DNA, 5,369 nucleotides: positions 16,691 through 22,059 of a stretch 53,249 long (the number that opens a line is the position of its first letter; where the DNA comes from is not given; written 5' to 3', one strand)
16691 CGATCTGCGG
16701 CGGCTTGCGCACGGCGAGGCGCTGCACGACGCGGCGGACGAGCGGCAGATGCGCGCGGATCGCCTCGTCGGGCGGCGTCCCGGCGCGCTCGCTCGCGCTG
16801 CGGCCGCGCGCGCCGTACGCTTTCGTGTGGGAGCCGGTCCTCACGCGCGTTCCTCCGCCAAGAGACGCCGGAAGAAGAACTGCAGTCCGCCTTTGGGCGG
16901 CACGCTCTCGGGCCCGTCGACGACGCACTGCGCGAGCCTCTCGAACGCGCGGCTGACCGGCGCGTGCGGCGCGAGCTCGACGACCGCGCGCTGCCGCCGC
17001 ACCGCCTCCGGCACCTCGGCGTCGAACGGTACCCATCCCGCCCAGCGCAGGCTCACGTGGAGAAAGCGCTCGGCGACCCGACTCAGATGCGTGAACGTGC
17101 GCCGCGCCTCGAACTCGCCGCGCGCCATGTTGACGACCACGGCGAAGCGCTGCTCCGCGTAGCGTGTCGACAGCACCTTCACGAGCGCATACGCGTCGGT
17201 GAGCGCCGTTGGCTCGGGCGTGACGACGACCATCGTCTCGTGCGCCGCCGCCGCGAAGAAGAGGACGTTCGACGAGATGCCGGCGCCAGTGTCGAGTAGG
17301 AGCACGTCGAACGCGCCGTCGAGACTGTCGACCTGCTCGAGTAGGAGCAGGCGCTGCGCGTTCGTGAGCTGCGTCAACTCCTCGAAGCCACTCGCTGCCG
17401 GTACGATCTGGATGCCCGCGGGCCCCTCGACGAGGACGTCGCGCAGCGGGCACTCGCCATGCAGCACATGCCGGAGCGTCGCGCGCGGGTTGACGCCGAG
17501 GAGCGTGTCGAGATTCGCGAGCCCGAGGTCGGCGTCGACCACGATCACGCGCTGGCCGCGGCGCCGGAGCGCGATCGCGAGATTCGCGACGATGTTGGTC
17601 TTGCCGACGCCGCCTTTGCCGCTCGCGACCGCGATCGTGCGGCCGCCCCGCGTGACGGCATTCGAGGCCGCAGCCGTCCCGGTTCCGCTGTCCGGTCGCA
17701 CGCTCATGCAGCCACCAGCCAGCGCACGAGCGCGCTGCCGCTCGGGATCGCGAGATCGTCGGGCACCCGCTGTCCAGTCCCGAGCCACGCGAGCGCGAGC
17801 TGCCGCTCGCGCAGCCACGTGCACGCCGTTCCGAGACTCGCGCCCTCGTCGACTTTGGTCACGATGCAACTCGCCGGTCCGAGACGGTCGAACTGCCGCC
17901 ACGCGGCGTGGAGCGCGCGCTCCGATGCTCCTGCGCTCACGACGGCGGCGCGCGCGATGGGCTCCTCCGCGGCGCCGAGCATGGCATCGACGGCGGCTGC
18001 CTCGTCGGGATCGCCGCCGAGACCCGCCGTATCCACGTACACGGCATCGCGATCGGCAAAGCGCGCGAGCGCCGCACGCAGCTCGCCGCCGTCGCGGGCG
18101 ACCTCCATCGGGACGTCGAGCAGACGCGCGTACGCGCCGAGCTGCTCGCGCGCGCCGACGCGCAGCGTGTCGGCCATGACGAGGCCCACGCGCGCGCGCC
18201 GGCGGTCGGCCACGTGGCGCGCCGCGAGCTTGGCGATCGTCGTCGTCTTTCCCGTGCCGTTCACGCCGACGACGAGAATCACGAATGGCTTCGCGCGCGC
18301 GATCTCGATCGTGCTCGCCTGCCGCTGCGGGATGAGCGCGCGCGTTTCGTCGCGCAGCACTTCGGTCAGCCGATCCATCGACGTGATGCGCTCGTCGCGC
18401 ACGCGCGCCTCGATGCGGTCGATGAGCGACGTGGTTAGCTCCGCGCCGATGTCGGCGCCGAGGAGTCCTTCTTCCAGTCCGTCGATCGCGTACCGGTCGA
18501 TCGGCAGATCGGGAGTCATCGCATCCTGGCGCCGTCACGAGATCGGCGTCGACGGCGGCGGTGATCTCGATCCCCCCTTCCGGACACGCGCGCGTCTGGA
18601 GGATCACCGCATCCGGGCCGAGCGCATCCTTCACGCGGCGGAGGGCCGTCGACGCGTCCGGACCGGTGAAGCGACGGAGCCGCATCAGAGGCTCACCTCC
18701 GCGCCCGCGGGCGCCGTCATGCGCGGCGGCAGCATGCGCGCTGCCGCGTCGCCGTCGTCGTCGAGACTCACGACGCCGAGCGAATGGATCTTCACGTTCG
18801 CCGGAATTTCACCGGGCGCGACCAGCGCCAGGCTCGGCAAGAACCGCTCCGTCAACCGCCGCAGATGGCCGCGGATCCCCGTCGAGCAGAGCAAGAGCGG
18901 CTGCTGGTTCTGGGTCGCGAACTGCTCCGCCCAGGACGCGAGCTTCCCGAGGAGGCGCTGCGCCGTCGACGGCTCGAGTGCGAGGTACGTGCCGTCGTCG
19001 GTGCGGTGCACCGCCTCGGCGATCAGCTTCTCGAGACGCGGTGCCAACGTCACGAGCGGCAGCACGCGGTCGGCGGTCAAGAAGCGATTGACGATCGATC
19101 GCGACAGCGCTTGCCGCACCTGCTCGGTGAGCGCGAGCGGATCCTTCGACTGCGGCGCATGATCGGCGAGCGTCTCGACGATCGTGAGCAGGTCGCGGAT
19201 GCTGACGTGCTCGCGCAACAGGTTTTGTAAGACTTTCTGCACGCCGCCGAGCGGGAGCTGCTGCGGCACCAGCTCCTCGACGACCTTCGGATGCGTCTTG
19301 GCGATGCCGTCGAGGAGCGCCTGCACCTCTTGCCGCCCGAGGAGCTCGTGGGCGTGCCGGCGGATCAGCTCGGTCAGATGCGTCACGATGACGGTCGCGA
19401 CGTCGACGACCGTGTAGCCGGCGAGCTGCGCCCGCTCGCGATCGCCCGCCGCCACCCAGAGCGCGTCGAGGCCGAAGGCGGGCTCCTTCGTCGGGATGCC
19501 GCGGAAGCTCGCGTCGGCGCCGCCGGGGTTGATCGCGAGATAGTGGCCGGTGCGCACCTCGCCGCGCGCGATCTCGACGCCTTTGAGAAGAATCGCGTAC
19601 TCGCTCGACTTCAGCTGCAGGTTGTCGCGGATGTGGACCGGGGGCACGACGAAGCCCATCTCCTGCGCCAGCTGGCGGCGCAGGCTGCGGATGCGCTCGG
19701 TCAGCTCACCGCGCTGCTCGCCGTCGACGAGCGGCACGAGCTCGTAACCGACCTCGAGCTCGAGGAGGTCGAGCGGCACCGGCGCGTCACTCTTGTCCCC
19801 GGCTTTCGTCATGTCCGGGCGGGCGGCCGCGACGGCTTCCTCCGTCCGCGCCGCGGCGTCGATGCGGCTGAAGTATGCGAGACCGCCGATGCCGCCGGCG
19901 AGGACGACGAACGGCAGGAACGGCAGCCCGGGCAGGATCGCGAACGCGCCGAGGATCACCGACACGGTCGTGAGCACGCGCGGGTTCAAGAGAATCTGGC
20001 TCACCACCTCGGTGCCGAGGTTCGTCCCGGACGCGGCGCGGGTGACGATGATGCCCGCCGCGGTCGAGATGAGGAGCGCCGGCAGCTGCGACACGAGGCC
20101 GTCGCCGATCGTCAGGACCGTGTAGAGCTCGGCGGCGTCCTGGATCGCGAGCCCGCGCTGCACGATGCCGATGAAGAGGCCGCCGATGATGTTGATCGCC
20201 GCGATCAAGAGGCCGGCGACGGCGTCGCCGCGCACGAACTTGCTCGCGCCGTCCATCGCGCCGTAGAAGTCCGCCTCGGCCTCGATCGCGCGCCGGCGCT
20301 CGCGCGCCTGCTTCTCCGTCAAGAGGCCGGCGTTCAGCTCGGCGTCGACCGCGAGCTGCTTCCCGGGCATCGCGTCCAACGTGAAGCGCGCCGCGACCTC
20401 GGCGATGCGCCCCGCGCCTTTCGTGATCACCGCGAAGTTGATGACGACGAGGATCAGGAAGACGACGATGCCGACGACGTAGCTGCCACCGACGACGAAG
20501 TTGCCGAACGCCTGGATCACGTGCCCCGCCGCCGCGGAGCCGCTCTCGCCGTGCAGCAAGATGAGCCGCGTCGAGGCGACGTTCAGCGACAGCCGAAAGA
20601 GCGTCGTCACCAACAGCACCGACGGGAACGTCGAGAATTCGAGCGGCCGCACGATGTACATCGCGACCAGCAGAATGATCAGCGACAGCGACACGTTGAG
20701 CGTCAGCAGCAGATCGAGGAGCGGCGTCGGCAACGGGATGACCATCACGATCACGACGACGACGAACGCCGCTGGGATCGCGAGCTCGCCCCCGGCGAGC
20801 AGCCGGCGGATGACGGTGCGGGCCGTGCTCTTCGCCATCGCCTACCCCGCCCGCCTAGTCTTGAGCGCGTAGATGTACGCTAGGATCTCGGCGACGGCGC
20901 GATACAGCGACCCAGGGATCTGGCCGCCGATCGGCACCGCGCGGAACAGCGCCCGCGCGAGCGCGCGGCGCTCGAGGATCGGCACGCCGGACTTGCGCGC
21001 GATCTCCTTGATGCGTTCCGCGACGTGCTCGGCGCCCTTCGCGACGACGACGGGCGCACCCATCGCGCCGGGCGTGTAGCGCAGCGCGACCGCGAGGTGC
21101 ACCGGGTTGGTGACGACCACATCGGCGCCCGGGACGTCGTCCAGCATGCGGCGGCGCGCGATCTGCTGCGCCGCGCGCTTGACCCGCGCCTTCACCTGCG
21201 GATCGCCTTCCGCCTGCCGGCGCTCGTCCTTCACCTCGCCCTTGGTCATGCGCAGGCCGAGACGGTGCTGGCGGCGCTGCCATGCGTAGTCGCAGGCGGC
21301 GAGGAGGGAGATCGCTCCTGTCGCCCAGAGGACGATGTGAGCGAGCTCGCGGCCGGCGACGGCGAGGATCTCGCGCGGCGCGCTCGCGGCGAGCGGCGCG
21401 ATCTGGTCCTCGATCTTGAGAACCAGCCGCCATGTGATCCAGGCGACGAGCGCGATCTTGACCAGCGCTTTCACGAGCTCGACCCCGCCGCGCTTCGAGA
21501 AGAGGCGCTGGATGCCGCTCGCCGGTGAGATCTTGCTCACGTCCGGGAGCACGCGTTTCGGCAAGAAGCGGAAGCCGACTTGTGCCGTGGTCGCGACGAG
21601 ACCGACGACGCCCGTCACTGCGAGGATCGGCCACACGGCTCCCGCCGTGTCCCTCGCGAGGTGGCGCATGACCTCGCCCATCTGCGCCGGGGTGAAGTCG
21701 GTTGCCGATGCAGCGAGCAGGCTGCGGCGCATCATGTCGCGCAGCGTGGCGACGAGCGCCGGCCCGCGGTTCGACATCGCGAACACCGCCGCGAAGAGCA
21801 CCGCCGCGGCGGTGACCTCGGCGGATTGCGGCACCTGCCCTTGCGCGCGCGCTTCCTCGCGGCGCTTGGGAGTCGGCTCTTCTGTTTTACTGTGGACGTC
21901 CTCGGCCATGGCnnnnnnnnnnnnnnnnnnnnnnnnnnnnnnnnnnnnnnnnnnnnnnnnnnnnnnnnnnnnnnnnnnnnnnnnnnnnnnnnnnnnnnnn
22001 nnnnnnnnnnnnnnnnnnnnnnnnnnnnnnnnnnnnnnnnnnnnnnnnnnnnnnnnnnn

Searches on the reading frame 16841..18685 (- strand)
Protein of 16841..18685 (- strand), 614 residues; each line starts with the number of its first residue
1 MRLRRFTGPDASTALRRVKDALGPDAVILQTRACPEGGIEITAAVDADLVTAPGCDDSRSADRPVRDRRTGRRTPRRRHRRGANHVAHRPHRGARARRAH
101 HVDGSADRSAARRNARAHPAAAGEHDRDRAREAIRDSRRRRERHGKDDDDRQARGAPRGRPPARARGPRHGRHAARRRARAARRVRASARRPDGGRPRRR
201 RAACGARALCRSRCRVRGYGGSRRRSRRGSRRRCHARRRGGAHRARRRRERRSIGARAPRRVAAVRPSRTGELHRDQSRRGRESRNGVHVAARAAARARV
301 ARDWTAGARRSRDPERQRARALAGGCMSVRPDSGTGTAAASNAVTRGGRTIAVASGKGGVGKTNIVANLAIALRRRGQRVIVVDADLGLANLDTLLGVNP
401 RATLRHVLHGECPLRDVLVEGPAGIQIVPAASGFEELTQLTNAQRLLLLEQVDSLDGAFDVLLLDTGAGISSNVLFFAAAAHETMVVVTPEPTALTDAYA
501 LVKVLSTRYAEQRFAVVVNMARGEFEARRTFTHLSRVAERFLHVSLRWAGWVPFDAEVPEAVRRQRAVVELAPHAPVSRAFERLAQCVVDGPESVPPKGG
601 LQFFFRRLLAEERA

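Call 13: search_protein_families(library=pfam, proteins=[window:16841-18685:-])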
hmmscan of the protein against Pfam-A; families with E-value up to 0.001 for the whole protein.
window:16841-18685:- (614 aa): 7 families
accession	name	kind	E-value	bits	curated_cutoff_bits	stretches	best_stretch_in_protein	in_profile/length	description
PF10609.15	ParA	-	2.3e-18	66.9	27.1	1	349-588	4-245/246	NUBPL iron-transfer P-loop NTPase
PF13614.12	AAA_31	-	1.9e-17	64.2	27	1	349-506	2-165/177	AAA domain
PF01656.29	CbiA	-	1.4e-16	61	25.4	1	351-566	1-123/125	CobQ/CobB/MinD/ParA nucleotide binding domain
PF00142.24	Fer4_NifH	-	3.4e-11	43.6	25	1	351-598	3-254/271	4Fe-4S iron sulfur cluster binding proteins, NifH/frxC family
PF06564.18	CBP_BcsQ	-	4.9e-08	33.2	21.3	1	351-494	4-151/234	Cellulose biosynthesis protein BcsQ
PF09140.17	MipZ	-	6.7e-06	26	20.7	1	350-517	2-155/262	ATPase MipZ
PF02374.21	ArsA_ATPase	-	2.3e-05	24.2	24.3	1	353-386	5-38/305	Anion-transporting ATPase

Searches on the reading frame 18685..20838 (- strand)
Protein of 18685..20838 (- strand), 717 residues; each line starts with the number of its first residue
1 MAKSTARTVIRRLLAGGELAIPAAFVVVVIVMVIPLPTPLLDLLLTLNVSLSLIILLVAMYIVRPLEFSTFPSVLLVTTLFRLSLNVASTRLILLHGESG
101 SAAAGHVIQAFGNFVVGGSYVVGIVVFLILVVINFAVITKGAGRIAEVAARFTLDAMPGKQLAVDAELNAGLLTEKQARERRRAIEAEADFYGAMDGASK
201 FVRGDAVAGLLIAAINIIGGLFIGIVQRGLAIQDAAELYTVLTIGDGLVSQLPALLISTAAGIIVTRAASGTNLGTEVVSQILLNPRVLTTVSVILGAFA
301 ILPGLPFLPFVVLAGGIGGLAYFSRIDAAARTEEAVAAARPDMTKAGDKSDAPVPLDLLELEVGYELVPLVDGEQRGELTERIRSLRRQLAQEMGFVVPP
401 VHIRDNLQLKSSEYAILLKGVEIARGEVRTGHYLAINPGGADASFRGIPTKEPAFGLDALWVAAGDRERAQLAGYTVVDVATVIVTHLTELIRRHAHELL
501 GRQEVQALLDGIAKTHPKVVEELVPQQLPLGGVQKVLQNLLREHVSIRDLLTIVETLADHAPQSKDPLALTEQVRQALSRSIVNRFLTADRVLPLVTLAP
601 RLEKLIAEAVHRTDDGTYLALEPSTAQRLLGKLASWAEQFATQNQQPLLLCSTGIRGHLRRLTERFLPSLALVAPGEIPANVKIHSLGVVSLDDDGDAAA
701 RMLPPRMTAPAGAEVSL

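Call 13: search_protein_families(library=pfam, proteins=[window:18685-20838:-])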
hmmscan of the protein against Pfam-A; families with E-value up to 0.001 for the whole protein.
window:18685-20838:- (717 aa): 1 family
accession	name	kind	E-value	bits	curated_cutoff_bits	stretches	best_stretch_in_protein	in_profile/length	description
PF00771.25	FHIPEP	-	5.5e-276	917.7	29.1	1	28-682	1-656/657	FHIPEP family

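Call 19: find_encoding_contigs(protein=window:18685-20838:-, flank=10000, max_places=6)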
Protein window:18685-20838:- (717 aa): 2 contigs read that carry it; 2 places shown.
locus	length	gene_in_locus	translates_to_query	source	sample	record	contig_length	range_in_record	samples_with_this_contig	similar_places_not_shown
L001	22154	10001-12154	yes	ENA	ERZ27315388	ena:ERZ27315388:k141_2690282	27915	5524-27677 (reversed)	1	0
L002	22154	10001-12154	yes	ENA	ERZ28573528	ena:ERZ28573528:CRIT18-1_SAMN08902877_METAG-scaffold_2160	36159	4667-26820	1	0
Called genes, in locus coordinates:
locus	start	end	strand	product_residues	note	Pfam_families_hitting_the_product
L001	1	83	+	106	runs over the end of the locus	?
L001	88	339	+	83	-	-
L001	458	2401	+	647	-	PF02120:Flg_hook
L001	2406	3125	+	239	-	PF03963:FlgD, PF13861:FLgD_tudor (weak), PF13860:FlgD_ig (weak)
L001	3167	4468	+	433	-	PF00460:Flg_bb_rod, PF22692:LlgE_F_G_D1, PF07559:FlgE_D2, PF06429:Flg_bbr_C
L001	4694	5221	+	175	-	PF03748:FliL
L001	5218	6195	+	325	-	PF02154:FliM, PF01052:FliMN_C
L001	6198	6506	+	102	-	PF28396:SepQ_C (weak), PF01052:FliMN_C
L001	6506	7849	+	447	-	PF04347:FliO, PF00813:FliP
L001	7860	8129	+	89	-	PF01313:Bac_export_3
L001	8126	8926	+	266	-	PF01311:Bac_export_1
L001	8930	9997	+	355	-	PF01312:Bac_export_2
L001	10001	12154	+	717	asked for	PF00771:FHIPEP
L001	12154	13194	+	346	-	PF13401:AAA_22 (faint), PF00448:SRP54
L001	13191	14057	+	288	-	PF00142:Fer4_NifH, PF01656:CbiA, PF02374:ArsA_ATPase (weak), PF06564:CBP_BcsQ, PF09140:MipZ (weak), PF10609:ParA, PF13614:AAA_31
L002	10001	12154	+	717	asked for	PF00771:FHIPEP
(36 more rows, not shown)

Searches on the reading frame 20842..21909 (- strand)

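Call 13: search_protein_families(library=pfam, proteins=[window:20842-21909:-])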
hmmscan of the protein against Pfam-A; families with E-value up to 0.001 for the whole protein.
window:20842-21909:- (355 aa): 1 family
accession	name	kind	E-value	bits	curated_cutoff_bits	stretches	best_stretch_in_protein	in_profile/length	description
PF01312.24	Bac_export_2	-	2e-114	382.8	24.4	1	7-346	2-335/335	FlhB HrpN YscU SpaS Family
